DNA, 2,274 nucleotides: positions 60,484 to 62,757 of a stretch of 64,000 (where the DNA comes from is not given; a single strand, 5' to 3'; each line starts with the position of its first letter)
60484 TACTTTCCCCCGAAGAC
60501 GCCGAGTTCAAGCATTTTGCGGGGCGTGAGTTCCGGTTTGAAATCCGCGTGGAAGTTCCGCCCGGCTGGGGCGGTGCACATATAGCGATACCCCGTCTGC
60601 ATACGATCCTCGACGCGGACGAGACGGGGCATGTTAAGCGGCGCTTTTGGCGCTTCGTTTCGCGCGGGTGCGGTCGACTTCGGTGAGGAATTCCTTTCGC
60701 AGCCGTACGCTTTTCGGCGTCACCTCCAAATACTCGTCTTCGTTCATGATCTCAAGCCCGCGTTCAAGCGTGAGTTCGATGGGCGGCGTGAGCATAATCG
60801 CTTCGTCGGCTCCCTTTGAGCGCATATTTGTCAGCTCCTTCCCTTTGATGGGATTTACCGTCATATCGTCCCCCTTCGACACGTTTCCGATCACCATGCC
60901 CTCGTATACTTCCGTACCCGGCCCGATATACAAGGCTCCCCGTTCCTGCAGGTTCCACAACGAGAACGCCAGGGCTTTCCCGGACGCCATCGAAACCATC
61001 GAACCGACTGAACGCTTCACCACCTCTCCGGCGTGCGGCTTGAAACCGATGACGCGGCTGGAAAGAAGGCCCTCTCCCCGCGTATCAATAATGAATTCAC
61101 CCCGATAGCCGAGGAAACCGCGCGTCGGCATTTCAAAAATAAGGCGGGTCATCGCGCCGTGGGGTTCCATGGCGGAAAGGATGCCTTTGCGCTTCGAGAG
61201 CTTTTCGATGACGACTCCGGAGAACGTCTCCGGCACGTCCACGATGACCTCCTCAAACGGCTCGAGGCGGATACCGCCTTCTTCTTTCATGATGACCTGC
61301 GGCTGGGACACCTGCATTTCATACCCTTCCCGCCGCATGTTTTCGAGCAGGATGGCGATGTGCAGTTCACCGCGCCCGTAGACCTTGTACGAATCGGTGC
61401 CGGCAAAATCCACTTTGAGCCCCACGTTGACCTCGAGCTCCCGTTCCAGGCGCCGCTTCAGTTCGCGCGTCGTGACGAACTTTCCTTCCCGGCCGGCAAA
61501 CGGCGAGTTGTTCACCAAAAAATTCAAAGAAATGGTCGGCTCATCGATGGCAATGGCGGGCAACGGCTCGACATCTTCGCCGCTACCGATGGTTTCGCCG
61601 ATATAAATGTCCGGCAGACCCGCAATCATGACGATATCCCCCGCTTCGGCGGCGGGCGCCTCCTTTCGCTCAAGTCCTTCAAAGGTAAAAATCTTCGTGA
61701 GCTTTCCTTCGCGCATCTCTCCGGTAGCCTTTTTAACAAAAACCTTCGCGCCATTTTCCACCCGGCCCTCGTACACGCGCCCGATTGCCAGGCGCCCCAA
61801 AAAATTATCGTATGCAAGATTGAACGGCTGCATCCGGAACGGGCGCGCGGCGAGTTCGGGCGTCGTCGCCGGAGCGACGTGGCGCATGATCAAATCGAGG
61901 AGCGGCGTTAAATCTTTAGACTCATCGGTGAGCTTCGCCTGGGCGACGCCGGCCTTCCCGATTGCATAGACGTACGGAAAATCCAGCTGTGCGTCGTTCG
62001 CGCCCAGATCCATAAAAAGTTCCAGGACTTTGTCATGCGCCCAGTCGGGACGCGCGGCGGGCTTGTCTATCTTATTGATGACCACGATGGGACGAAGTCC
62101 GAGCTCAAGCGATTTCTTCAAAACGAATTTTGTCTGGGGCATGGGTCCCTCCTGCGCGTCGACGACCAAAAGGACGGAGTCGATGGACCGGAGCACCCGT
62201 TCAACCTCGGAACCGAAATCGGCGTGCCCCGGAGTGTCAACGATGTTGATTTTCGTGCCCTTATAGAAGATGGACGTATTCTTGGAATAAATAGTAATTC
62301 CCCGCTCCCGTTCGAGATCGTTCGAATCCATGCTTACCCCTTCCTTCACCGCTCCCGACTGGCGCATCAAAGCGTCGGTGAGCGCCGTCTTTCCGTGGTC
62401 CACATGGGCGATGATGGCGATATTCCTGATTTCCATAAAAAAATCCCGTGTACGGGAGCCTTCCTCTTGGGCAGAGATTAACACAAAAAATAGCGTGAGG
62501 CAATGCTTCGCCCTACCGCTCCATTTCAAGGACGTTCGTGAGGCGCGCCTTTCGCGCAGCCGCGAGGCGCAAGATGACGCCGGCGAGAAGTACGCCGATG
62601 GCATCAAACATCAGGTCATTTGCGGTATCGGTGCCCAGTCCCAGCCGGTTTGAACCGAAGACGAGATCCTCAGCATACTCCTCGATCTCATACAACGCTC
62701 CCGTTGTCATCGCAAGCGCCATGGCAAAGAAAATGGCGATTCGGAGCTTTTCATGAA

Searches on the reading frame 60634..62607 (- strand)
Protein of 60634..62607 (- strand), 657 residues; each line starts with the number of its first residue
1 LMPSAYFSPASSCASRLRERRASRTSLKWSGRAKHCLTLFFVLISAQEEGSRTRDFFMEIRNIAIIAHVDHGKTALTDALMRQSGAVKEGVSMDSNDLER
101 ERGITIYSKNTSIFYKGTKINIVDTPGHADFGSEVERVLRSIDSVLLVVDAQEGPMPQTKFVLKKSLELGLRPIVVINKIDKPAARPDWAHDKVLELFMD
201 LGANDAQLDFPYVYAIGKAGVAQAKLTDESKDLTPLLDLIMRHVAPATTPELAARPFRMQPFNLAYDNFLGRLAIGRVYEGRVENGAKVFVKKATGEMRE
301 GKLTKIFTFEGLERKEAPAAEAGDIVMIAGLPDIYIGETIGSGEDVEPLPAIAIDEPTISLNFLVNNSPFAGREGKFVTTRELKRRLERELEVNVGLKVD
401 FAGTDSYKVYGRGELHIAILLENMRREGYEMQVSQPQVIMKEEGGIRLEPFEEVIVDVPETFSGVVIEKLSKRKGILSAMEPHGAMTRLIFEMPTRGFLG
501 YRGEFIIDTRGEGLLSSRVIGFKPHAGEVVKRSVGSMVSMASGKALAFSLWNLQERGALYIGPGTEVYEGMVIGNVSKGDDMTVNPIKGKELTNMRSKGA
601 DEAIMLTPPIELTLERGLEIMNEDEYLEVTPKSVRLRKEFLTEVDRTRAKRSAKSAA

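Call 62: search_protein_families(library=pfam, proteins=[window:60634-62607:-], max_evalue=0.00001)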
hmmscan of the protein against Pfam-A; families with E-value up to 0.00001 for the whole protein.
window:60634-62607:- (657 aa): 6 families
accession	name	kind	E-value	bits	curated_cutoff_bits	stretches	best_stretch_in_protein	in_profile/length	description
PF00009.33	GTP_EFTU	-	6.6e-51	173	26.5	1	59-243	2-185/188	Elongation factor Tu GTP binding domain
PF21018.2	BipA_C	-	1.6e-42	144.1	23.8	1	535-642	2-109/110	TypA/BipA C-terminal domain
PF00679.30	EFG_C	-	7.7e-18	64.8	27.9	1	448-531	3-87/89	Elongation factor G C-terminus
PF03144.31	GTP_EFTU_D2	-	6.1e-11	43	30.3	1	271-340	1-72/73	Elongation factor Tu domain 2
PF22042.2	EF-G_D2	-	2e-08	34.7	27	1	262-340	7-81/84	Elongation factor G domain 2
PF01926.29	MMR_HSR1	-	1.8e-06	28.5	21.9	1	63-179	2-113/113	50S ribosome-binding GTPase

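Call 63: find_homologous_proteins(query=window:60634-62607:-, max_evalue=1e-50)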
Query window:60634-62607:- (657 aa): 8000 proteins with E <= 1e-50 among 8000 candidates; the best 120 are listed.
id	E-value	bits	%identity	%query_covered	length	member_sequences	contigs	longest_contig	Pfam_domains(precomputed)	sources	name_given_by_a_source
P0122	0.0e+0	1320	100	91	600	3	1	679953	PF21018.3,PF01926.30,PF00679.31,PF00009.34,PF03144.32,PF22042.3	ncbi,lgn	-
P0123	0.0e+0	1313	100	91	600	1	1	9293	PF21018.3,PF01926.30,PF00679.31,PF00009.34,PF03144.32,PF22042.3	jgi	jgi:GTP-binding protein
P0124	0.0e+0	1310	99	91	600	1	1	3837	PF21018.3,PF01926.30,PF00679.31,PF00009.34,PF03144.32,PF22042.3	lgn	-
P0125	0.0e+0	1093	81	91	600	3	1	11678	PF21018.3,PF01926.30,PF00679.31,PF00009.34,PF03144.32,PF22042.3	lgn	-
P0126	0.0e+0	1076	80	91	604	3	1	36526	PF21018.3,PF00679.31,PF00009.34,PF03144.32,PF22042.3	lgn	-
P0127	0.0e+0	1071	81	91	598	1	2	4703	PF21018.3,PF01926.30,PF00679.31,PF00009.34,PF03144.32,PF22042.3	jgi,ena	-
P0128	0.0e+0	1062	79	92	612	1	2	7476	PF21018.3,PF01926.30,PF00679.31,PF00009.34,PF03144.32,PF22042.3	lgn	-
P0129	0.0e+0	1048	79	91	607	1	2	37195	PF21018.3,PF01926.30,PF00679.31,PF00009.34,PF03144.32,PF22042.3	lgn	-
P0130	0.0e+0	1047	78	91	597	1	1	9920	PF21018.3,PF01926.30,PF00679.31,PF00009.34,PF03144.32,PF22042.3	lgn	-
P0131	0.0e+0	1039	78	91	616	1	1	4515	PF21018.3,PF01926.30,PF00679.31,PF00009.34,PF03144.32,PF22042.3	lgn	-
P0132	0.0e+0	1034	78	90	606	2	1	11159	PF21018.3,PF00679.31,PF00009.34,PF03144.32,PF22042.3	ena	-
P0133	0.0e+0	1028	77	91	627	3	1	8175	PF21018.3,PF01926.30,PF00679.31,PF00009.34,PF03144.32,PF22042.3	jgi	-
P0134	0.0e+0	1026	76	90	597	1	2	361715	PF21018.3,PF01926.30,PF00679.31,PF00009.34,PF03144.32,PF22042.3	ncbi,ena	-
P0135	0.0e+0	1021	77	91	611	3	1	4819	PF21018.3,PF01926.30,PF00679.31,PF00009.34,PF03144.32,PF22042.3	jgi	-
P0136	0.0e+0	1019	75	91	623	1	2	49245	PF21018.3,PF01926.30,PF00679.31,PF00009.34,PF03144.32,PF22042.3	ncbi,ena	-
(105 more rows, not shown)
